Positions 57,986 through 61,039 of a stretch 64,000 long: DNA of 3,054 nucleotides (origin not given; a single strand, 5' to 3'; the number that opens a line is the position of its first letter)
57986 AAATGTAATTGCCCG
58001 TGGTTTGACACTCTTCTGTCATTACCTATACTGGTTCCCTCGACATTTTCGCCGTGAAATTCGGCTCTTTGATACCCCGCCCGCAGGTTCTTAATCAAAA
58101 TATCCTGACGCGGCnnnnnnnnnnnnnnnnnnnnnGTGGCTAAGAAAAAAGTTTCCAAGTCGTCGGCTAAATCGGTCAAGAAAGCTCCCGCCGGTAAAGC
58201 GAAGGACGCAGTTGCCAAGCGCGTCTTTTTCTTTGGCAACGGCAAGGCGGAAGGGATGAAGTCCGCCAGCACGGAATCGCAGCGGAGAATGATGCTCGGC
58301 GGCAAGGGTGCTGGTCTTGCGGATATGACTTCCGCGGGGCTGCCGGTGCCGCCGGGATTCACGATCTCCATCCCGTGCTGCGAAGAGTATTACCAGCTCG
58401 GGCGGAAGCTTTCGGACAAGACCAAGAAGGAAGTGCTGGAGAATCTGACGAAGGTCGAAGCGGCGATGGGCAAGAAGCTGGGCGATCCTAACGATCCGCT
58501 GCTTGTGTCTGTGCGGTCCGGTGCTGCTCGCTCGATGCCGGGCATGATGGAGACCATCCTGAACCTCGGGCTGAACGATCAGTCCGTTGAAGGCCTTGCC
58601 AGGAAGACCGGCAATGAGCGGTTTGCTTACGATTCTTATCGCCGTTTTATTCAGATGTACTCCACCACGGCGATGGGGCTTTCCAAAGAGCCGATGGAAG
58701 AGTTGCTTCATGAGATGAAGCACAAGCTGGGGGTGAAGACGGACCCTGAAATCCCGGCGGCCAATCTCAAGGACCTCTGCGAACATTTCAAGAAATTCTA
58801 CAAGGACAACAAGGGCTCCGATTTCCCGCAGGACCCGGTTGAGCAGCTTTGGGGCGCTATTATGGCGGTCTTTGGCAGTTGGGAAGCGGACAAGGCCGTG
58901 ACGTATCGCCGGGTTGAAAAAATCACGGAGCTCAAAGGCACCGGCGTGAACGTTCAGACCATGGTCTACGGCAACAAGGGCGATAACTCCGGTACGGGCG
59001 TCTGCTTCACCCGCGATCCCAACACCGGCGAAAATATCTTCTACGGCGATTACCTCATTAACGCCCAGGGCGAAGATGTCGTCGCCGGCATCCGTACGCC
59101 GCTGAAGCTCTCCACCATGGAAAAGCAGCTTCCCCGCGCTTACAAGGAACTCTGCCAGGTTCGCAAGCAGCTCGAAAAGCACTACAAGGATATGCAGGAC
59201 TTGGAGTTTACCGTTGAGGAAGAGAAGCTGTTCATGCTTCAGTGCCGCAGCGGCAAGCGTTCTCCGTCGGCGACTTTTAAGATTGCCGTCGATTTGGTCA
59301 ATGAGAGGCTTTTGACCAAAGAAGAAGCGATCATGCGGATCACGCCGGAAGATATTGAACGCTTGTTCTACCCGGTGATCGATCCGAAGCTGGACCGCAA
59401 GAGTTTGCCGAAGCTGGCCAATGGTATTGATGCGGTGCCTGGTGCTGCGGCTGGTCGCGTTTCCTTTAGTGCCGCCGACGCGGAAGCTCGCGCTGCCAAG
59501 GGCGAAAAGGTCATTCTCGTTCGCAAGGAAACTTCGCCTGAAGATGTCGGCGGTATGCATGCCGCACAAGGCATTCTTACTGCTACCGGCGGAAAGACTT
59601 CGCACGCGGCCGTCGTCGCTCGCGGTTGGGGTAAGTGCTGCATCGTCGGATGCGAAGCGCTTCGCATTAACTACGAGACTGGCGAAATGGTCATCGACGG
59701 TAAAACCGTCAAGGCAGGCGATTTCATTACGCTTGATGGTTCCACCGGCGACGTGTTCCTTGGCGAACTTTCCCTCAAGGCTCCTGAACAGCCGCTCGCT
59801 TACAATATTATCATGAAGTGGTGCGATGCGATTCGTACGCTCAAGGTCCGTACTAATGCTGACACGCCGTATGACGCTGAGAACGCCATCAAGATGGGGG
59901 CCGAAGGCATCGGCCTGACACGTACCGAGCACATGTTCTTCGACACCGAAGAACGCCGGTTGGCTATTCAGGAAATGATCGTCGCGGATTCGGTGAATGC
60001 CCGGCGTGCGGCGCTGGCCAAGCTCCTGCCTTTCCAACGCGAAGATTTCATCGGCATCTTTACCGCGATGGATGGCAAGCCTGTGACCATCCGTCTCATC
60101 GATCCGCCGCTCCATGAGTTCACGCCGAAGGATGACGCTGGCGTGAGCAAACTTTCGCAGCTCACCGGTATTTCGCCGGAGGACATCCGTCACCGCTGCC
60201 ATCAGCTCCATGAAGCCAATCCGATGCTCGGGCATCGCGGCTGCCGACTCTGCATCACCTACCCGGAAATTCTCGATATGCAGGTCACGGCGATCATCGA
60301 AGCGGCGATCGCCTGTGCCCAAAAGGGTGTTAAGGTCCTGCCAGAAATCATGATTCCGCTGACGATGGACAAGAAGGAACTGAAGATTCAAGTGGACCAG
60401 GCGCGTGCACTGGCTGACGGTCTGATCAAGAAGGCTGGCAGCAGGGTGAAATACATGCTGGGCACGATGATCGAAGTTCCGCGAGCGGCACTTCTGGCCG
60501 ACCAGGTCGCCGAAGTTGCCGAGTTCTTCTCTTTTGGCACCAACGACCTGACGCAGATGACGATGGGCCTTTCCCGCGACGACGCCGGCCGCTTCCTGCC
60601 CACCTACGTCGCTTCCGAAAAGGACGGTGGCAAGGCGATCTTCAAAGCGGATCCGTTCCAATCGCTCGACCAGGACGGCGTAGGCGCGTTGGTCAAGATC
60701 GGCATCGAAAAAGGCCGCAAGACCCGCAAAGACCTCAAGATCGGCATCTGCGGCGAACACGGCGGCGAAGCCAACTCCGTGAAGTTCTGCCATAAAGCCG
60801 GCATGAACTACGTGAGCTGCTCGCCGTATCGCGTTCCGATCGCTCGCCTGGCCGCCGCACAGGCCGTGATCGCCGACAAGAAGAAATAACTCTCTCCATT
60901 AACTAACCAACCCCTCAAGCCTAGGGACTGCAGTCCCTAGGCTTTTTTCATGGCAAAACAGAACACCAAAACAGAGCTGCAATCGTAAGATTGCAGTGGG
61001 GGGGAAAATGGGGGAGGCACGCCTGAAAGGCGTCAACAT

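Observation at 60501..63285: Three-gene cassette flanked by diverged ~0.5 kb direct copies of the ppdK 3' end and terminator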

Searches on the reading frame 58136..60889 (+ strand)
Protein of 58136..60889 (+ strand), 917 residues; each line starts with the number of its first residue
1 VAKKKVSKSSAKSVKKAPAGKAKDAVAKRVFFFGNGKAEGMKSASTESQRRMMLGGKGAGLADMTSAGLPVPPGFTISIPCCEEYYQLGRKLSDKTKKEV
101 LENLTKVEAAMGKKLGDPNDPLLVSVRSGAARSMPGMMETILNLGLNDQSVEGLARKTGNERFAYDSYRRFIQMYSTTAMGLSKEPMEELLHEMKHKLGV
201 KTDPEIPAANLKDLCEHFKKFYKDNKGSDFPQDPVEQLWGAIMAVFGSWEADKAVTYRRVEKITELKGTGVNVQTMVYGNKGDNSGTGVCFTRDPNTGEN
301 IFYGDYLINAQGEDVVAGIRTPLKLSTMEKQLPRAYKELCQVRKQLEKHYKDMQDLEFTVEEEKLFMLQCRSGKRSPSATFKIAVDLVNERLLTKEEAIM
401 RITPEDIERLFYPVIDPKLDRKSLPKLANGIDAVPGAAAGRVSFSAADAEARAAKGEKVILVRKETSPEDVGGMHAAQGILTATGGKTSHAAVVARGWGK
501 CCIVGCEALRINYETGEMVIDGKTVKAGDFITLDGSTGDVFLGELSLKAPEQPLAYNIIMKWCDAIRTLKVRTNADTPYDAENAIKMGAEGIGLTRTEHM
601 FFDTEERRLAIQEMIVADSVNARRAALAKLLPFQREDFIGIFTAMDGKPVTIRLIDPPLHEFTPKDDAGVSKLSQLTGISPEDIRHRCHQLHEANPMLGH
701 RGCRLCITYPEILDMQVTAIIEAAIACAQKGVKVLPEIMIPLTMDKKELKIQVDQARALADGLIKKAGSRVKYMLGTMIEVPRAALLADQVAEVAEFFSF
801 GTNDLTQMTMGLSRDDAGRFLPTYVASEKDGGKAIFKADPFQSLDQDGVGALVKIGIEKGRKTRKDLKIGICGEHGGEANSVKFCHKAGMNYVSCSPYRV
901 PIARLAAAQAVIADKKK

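Call 10: search_protein_families(library=pfam, proteins=[window:58136-60889:+], max_evalue=0.1)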
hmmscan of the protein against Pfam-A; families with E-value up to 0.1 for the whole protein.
window:58136-60889:+ (917 aa): 3 families
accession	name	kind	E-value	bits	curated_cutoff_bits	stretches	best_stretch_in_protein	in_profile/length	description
PF02896.24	PEP-utilizers_C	-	2.9e-74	250.3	22.8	1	559-910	10-291/293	PEP-utilising enzyme, PEP-binding domain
PF01326.24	PPDK_N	-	5.6e-48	164.3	27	3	95-326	76-221/328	Pyruvate phosphate dikinase, AMP/ATP-binding domain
PF00391.29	PEP-utilizers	-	1.2e-24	86.2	23.1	1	457-538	3-72/72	PEP-utilising enzyme, mobile domain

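Call 13: find_related_loci(query=window:58136-60889:+, collection=genome_contigs, flank=10000)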
Query window:58136-60889:+ (917 aa) in genome_contigs; peptide patterns used: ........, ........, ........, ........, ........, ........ (x = any residue, [..] = any of these).
600 stretches matched a pattern (row limit reached: there are more); 595 encode a relative of the query (tblastn E <= 1e-3); the best 80 are kept; 80 distinct loci.
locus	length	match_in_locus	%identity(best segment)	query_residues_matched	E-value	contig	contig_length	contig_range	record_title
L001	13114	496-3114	79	30-902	0e+0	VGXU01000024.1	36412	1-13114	MAG: Planctomycetota bacterium isolate K_DeepCast_100m_m1_307 K_DeepCast_100m_m1_307_Ga0194127_10001328, whole genome sh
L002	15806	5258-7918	81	28-914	0e+0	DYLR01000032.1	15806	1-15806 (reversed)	MAG TPA_asm: Blastopirellula marina isolate SulCav_AS07-7_47_10 SulCav_AS07_7_3702_length_15806_cov_5_554377, whole geno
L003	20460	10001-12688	79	21-915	0e+0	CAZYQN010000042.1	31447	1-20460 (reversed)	MAG TPA_asm: uncultured Pirellulales bacterium isolate binchicken_co44_187 genome assembly, contig: NODE_2289_length_314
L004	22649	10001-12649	69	26-915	0e+0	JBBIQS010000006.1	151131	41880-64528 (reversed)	MAG: Myxococcales bacterium isolate SLF170214_bin_331 NODE_71_length_151131_cov_3.98889, whole genome shotgun sequence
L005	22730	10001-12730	64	6-915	0e+0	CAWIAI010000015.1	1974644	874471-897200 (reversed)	MAG: uncultured Acidobacteriota bacterium isolate MFD00731.bin.1.272 genome assembly, contig: contig_9584, whole genome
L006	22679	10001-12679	65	23-915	0e+0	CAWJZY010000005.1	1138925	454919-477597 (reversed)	MAG: uncultured Acidobacteriota bacterium isolate MFD03399.bin.1.33 genome assembly, contig: contig_4345, whole genome s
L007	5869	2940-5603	65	28-915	0e+0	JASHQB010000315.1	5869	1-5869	MAG: Candidatus Acidiferrales bacterium isolate JOPF064 JOPF_N043_contig_88114, whole genome shotgun sequence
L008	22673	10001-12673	65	26-914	0e+0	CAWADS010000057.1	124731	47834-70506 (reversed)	MAG: Candidatus Acidoferrales bacterium isolate MFD03726.bin.3.53 genome assembly, contig: contig_60566, whole genome sh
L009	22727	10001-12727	64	4-912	0e+0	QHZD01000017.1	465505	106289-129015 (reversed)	MAG: Acidobacteria bacterium isolate gp2 AA100 14_1009_05_40cm_scaffold_0_curated, whole genome shotgun sequence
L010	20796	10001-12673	65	25-915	0e+0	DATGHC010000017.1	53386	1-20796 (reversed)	MAG TPA_asm: Candidatus Acidiferrales bacterium isolate SMAG_U9770 k141_636411, whole genome shotgun sequence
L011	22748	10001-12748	65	2-914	0e+0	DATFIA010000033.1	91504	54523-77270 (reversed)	MAG TPA_asm: Treponemataceae bacterium isolate SMAG_U9106 k141_190484, whole genome shotgun sequence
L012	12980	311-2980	65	28-917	0e+0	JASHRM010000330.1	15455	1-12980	MAG: Candidatus Acidiferrales bacterium isolate JOPF101 JOPF_NEAR_contig_1558719, whole genome shotgun sequence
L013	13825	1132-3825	66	28-917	0e+0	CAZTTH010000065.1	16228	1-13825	MAG TPA_asm: uncultured Lentisphaerales bacterium isolate SRP237561_co1_66 genome assembly, contig: NODE_6225_length_162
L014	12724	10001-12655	65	28-912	0e+0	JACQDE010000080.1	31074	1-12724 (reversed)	MAG: Acidobacteria bacterium isolate NC_groundwater_986_Pr1_S-0.65um_62_29 Montesol18_Sp65_coassembly_scaffold_1729832,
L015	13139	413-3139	66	10-914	0e+0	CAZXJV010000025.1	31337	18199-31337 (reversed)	MAG TPA_asm: uncultured Treponema sp. isolate SRP241326_co1_322 genome assembly, contig: NODE_2245_length_31337_cov_5.51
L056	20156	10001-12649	56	26-912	0e+0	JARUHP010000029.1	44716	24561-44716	Deltaproteobacteria bacterium IMCC39146 NODE_29_length_44716_cov_61.872614, whole genome shotgun sequence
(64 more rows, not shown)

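Call 22: find_homologous_proteins(query=window:58136-60889:+, max_evalue=1e-100)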
Query window:58136-60889:+ (917 aa): 8000 proteins with E <= 1e-100 among 8000 candidates; the best 120 are listed.
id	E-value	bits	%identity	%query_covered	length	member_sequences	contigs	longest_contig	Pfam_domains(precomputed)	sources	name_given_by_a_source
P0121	0.0e+0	2075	100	100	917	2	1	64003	PF00391.30,PF02896.25,PF01326.25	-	-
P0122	0.0e+0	1809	87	99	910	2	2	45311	PF00391.30,PF02896.25,PF01326.25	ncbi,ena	-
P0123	0.0e+0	1795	87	97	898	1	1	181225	PF00391.30,PF02896.25,PF01326.25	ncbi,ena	-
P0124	0.0e+0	1773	86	97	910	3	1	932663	PF00391.30,PF02896.25,PF01326.25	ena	-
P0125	0.0e+0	1764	85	98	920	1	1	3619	PF00391.30,PF02896.25,PF01326.25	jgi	jgi:pyruvate,orthophosphate dikinase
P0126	0.0e+0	1748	85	97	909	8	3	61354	PF00391.30,PF02896.25,PF01326.25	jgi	jgi:pyruvate,orthophosphate dikinase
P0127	0.0e+0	1743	84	95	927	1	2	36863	PF00391.30,PF02896.25,PF01326.25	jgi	jgi:pyruvate,orthophosphate dikinase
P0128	0.0e+0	1741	84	97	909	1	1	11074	PF00391.30,PF02896.25,PF01326.25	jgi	jgi:pyruvate,orthophosphate dikinase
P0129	0.0e+0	1739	84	97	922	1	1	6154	PF00391.30,PF02896.25,PF01326.25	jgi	jgi:pyruvate,orthophosphate dikinase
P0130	0.0e+0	1736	84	98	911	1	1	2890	PF00391.30,PF02896.25,PF01326.25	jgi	-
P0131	0.0e+0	1733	85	97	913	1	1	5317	PF00391.30,PF02896.25,PF01326.25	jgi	jgi:pyruvate, orthophosphate dikinase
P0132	0.0e+0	1728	82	98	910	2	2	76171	PF00391.30,PF02896.25,PF01326.25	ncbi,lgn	-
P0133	0.0e+0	1707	83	97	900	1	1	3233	PF00391.30,PF02896.25,PF01326.25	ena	-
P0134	0.0e+0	1702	82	98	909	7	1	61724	PF00391.30,PF02896.25,PF01326.25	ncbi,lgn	-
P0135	0.0e+0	1693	83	96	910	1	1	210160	PF00391.30,PF02896.25,PF01326.25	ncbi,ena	-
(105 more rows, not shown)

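Call 23: find_encoding_contigs(protein=P0122, flank=8000, max_places=4)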
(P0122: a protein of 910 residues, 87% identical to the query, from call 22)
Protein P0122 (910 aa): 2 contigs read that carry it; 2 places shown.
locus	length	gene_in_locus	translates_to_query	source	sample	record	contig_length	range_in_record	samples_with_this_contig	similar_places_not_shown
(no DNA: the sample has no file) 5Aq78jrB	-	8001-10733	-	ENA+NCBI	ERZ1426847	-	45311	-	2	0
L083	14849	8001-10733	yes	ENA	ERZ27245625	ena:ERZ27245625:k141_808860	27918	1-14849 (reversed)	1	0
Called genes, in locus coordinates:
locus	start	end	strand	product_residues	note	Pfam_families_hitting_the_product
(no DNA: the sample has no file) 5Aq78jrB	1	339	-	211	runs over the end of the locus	PF14681:UPRTase, PF00156:Pribosyltran (faint)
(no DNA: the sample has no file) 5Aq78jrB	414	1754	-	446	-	PF01266:DAO (faint), PF03486:HI0933_like (faint), PF07992:Pyr_redox_2 (weak), PF12831:FAD_oxidored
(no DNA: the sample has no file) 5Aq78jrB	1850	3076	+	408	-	PF02445:NadA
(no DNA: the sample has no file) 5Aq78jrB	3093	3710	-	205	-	PF05708:Peptidase_C92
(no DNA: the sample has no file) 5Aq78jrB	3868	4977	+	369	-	PF01408:GFO_IDH_MocA, PF03447:NAD_binding_3 (weak), PF02894:GFO_IDH_MocA_C, PF22725:GFO_IDH_MocA_C3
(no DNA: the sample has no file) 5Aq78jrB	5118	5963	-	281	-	-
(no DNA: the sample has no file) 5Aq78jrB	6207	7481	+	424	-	PF07643:DUF1598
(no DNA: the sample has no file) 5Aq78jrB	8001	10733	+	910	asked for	PF01326:PPDK_N, PF00391:PEP-utilizers, PF02896:PEP-utilizers_C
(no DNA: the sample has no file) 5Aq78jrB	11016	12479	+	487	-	PF00270:DEAD, PF04851:ResIII (weak), PF00271:Helicase_C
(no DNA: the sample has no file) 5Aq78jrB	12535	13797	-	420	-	PF28597:T2SSF_N, PF00482:T2SSF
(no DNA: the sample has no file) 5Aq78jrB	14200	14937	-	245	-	PF00005:ABC_tran, PF13304:AAA_21 (faint), PF12399:BCA_ABC_TP_C (weak)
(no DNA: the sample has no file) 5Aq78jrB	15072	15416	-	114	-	PF13248:Zn_ribbon_3, PF13240:Zn_Ribbon_1 (weak)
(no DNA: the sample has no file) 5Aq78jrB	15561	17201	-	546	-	PF00117:GATase, PF07722:Peptidase_C26, PF02540:NAD_synthase (weak), PF03054:tRNA_Me_trans (faint), PF00958:GMP_synt_C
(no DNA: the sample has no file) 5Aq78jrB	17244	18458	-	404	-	-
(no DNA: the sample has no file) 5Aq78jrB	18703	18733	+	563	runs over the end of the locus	PF16980:CitMHS_2, PF03600:CitMHS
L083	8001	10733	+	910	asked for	PF01326:PPDK_N, PF00391:PEP-utilizers, PF02896:PEP-utilizers_C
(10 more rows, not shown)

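Call 24: find_encoding_contigs(protein=P0123, flank=8000, max_places=4)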
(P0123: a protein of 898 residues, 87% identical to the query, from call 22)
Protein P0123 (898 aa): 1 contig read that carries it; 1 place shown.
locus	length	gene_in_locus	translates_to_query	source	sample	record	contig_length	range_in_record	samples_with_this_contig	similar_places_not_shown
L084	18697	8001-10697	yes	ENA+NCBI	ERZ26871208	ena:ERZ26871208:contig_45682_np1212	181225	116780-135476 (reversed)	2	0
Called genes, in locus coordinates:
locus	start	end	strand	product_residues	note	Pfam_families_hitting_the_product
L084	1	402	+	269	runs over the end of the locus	-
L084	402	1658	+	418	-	PF00109:ketoacyl-synt, PF02801:Ketoacyl-synt_C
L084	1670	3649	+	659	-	PF00515:TPR_1 (faint), PF07719:TPR_2 (faint), PF13424:TPR_12 (faint), PF13431:TPR_17 (faint), PF13432:TPR_16 (faint), PF14559:TPR_19 (faint), PF13181:TPR_8 (faint), PF13414:TPR_11 (faint), +1 more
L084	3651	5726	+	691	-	PF12895:ANAPC3 (weak), PF13181:TPR_8 (weak), PF00515:TPR_1, PF07719:TPR_2 (weak), PF13424:TPR_12, PF13432:TPR_16 (weak), PF14559:TPR_19 (weak), PF13414:TPR_11, +9 more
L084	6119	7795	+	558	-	PF12895:ANAPC3 (faint), PF14559:TPR_19 (faint), PF13181:TPR_8 (faint), PF13428:TPR_14 (faint), PF13414:TPR_11 (weak), PF13432:TPR_16 (weak), PF07719:TPR_2 (weak), PF13424:TPR_12, +8 more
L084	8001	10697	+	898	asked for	PF01326:PPDK_N, PF00391:PEP-utilizers, PF02896:PEP-utilizers_C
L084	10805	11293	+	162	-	-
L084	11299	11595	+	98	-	-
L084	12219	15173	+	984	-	PF07494:Reg_prop (faint)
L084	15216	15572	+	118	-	-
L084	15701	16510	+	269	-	PF03807:F420_oxidored, PF14748:P5CR_dimer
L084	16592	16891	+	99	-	PF01242:PTPS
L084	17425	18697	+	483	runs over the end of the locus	PF00669:Flagellin_N, PF00700:Flagellin_C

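Call 25: find_encoding_contigs(protein=P0124, flank=8000, max_places=4)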
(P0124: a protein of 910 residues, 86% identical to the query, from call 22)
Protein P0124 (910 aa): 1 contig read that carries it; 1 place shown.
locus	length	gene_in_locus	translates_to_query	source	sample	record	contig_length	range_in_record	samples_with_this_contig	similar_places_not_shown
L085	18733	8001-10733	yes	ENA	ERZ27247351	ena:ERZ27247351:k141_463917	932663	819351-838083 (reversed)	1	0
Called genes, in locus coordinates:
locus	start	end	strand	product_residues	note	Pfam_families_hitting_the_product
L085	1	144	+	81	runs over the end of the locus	-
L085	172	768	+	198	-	-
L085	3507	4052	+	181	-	-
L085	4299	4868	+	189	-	-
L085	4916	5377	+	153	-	PF00293:NUDIX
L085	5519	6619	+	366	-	PF01817:CM_2, PF00800:PDT, PF01842:ACT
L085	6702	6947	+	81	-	-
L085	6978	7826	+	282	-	PF02517:Rce1-like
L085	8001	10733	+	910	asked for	PF01326:PPDK_N, PF00391:PEP-utilizers, PF02896:PEP-utilizers_C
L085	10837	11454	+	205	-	-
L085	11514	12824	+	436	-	PF01120:Alpha_L_fucos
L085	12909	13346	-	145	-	-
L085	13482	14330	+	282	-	PF03807:F420_oxidored, PF14748:P5CR_dimer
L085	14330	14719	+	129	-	PF01242:PTPS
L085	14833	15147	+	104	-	PF11950:DUF3467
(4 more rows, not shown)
